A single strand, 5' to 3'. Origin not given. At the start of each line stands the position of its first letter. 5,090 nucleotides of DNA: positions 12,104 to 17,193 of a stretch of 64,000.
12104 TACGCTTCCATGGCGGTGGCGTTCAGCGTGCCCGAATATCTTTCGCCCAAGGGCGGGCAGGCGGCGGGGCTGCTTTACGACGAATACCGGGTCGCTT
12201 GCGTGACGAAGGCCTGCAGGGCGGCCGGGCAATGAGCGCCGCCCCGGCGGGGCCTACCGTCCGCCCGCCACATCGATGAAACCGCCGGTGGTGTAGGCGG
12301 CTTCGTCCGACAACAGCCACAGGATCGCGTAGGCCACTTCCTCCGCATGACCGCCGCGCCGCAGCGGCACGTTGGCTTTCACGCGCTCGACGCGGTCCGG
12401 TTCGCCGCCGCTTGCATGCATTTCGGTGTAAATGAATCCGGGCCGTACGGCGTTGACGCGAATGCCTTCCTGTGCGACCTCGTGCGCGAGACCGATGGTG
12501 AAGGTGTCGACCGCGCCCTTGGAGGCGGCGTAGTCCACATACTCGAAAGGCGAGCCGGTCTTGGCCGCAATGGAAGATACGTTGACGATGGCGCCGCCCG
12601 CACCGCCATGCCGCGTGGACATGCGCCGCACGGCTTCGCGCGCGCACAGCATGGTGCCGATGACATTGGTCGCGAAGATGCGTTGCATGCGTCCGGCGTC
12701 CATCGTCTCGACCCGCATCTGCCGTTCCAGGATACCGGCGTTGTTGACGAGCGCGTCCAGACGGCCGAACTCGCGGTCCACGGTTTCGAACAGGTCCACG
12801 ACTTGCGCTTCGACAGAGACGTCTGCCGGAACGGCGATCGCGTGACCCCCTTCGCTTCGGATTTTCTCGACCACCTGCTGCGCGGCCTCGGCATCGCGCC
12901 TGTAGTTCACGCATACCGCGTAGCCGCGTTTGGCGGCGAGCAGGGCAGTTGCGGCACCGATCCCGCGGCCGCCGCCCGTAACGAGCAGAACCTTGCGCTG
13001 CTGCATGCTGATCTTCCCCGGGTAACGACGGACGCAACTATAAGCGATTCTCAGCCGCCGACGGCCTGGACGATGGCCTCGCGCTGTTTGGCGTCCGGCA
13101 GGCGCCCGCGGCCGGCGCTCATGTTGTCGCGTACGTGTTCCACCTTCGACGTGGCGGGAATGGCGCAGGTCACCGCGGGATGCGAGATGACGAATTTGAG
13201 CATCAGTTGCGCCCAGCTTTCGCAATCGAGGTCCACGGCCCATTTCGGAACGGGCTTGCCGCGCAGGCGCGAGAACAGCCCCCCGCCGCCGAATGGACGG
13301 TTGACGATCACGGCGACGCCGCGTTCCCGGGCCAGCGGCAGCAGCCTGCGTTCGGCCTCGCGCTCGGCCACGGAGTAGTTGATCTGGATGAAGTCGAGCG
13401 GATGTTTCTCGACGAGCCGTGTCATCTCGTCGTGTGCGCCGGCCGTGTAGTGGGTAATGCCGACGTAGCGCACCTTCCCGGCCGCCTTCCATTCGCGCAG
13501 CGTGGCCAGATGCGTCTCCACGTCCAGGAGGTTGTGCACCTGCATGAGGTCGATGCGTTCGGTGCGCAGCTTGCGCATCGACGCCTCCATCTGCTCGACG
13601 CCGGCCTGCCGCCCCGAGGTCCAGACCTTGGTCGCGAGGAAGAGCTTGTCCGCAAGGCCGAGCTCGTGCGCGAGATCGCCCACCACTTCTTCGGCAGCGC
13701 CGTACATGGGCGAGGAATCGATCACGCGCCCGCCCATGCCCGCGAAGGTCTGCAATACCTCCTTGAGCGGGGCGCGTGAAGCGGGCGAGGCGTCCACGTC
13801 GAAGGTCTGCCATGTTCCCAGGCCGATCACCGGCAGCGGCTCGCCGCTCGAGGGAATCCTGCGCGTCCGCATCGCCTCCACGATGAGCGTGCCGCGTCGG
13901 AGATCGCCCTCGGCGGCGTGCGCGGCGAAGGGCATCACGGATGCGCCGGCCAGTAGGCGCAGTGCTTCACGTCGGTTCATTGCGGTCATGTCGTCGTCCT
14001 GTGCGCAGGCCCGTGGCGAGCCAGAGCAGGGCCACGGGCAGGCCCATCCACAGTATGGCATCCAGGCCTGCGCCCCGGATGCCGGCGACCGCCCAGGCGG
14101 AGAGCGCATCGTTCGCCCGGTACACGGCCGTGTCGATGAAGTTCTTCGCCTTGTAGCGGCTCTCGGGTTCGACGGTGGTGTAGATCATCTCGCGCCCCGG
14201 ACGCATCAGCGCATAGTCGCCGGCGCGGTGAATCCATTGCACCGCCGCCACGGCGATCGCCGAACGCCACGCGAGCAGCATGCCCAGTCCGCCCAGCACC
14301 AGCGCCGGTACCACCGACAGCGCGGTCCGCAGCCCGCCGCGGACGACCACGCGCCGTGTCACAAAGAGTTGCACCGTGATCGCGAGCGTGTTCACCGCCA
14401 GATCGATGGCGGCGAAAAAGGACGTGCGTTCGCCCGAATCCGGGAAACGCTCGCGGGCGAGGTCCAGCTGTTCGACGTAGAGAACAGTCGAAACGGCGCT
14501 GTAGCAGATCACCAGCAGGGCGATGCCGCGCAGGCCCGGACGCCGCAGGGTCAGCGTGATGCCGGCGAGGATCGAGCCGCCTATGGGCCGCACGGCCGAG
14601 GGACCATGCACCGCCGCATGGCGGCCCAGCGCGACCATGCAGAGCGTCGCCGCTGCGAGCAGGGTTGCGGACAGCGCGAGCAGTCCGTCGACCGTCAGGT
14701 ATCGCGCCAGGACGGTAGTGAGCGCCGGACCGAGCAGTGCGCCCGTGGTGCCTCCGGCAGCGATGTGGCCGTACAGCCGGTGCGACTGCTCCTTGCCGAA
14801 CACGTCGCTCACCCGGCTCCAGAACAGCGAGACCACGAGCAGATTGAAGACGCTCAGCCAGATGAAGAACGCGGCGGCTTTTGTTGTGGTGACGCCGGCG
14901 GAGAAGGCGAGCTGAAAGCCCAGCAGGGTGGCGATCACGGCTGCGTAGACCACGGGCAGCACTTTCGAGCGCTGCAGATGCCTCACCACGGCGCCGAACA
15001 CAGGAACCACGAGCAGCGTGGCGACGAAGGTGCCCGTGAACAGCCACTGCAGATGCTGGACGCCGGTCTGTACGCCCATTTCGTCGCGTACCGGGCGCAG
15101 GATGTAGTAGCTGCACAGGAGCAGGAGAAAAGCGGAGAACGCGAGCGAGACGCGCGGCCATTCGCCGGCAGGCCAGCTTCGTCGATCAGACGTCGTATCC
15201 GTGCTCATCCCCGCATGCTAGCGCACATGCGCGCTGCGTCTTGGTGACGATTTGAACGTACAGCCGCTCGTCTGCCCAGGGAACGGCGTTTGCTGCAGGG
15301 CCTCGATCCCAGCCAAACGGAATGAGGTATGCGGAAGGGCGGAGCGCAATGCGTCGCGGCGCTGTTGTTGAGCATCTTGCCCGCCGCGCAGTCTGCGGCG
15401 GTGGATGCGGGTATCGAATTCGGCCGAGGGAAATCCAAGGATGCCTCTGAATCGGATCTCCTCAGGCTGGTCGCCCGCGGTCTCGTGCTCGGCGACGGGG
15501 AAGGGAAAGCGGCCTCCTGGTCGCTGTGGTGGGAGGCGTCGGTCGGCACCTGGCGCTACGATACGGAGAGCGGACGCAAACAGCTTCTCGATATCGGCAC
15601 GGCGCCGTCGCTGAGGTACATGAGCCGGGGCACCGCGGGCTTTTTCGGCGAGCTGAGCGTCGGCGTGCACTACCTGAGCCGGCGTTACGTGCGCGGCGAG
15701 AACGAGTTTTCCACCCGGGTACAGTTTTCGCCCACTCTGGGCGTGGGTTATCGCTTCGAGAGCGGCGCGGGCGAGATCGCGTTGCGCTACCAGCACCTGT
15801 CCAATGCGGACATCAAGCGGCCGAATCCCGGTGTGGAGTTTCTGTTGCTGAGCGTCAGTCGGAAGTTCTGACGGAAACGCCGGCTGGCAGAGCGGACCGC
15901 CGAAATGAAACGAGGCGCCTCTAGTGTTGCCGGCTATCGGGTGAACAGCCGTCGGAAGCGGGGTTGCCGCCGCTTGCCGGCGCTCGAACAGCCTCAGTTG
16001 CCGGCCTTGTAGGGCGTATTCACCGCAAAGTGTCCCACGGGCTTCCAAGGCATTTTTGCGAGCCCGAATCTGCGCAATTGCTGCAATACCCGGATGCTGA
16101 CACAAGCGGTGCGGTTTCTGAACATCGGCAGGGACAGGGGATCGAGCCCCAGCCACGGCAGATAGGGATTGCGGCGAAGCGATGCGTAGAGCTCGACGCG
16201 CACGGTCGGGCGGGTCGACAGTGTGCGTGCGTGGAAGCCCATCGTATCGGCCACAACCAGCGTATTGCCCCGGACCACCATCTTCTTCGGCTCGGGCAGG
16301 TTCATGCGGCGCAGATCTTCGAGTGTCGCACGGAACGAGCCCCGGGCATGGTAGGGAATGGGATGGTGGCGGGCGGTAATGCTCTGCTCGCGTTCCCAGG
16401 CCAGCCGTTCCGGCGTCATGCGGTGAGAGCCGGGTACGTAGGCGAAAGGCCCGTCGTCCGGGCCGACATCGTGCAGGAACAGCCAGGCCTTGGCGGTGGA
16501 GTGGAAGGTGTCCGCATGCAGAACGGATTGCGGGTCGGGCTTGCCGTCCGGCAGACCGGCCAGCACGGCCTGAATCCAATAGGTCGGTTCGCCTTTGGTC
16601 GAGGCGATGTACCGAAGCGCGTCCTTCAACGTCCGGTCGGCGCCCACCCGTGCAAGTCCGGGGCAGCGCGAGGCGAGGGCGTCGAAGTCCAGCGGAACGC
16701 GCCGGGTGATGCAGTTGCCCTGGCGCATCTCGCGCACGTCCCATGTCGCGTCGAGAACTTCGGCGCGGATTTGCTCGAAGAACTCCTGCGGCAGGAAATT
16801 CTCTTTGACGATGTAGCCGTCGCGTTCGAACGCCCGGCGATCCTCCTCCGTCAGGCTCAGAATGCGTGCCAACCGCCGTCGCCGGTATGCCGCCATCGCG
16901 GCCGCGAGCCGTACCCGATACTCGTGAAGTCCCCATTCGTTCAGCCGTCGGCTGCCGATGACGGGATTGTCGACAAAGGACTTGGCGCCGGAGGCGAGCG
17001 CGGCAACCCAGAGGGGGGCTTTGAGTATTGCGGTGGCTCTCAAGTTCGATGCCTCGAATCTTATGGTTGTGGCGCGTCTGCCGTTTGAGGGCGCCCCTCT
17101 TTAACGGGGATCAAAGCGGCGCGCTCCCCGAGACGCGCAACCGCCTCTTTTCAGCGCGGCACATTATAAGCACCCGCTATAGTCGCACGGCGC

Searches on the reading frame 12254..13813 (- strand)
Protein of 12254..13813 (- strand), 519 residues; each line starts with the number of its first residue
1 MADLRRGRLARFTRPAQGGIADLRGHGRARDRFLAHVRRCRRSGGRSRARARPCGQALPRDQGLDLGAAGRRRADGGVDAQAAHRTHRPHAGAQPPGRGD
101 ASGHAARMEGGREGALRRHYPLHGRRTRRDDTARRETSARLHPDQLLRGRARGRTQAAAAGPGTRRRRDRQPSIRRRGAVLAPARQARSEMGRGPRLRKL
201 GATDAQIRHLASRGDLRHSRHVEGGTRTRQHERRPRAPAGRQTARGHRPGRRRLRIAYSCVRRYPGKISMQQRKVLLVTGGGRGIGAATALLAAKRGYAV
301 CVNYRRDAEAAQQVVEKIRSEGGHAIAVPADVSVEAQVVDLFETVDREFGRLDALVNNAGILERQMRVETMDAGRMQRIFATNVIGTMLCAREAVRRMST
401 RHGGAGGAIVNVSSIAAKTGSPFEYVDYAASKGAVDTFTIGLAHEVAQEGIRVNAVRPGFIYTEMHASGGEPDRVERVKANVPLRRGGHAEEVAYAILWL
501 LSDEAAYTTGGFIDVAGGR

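Call 7: search_protein_families(library=pfam, proteins=[window:12254-13813:-], max_evalue=0.001)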
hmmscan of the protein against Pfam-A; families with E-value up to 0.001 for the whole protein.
window:12254-13813:- (519 aa): 4 families
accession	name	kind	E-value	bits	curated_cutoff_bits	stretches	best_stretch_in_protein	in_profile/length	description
PF13561.12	adh_short_C2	-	2e-56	191.7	27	1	283-518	6-234/236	Enoyl-(Acyl carrier protein) reductase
PF00106.31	adh_short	-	1.4e-52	178.5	26.6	1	274-468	1-189/195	short chain dehydrogenase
PF08659.16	KR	-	8.3e-14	52.3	22.6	1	276-455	3-172/180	KR domain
PF23441.1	SDR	-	1.2e-06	28.5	27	1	320-518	62-254/258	SDR-like rossmann domain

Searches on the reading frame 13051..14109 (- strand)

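Call 7: search_protein_families(library=pfam, proteins=[window:13051-14109:-], max_evalue=0.001)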
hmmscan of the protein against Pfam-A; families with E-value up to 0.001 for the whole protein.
window:13051-14109:- (352 aa): 1 family
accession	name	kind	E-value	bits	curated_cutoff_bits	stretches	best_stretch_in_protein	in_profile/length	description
PF00248.27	Aldo_ket_red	-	2.4e-39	135.6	24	1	95-340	2-281/291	Aldo/keto reductase family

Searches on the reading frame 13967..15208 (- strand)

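Call 7: search_protein_families(library=pfam, proteins=[window:13967-15208:-], max_evalue=0.001)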
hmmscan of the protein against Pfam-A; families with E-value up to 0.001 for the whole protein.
window:13967-15208:- (413 aa): 2 families
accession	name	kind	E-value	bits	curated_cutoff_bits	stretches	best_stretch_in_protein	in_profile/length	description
PF07690.21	MFS_1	-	1e-09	38.2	33.4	1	24-314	2-289/347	Major Facilitator Superfamily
PF03219.20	TLC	-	1.7e-07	30.9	21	0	217-305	275-362/491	TLC ATP/ADP transporter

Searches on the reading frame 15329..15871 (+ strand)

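Call 7: search_protein_families(library=pfam, proteins=[window:15329-15871:+], max_evalue=0.001)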
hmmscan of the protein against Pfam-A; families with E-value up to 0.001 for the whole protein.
window:15329-15871:+ (180 aa): 1 family
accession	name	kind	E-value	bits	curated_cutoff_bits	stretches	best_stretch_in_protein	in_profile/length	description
PF09411.16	PagL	-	1.4e-25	90.4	23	1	64-177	26-134/136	Lipid A 3-O-deacylase (PagL)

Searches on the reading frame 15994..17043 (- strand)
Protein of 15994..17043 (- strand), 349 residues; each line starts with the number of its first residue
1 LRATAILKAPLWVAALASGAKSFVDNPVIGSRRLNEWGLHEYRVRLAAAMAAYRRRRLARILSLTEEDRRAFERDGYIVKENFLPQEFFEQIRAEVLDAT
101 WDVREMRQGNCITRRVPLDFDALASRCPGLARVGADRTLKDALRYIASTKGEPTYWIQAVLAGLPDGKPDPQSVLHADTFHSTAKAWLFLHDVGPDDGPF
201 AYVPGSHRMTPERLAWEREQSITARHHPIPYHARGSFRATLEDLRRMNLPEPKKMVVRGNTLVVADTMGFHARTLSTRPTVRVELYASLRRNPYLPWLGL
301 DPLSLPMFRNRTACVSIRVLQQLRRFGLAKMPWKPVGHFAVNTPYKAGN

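Call 7: search_protein_families(library=pfam, proteins=[window:15994-17043:-], max_evalue=0.001)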
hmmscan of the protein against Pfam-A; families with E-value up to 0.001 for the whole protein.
window:15994-17043:- (349 aa): 1 family
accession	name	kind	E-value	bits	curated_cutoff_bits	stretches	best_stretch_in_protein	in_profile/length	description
PF05721.19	PhyH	-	2.5e-09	38.2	22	1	72-220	1-163/213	Phytanoyl-CoA dioxygenase (PhyH)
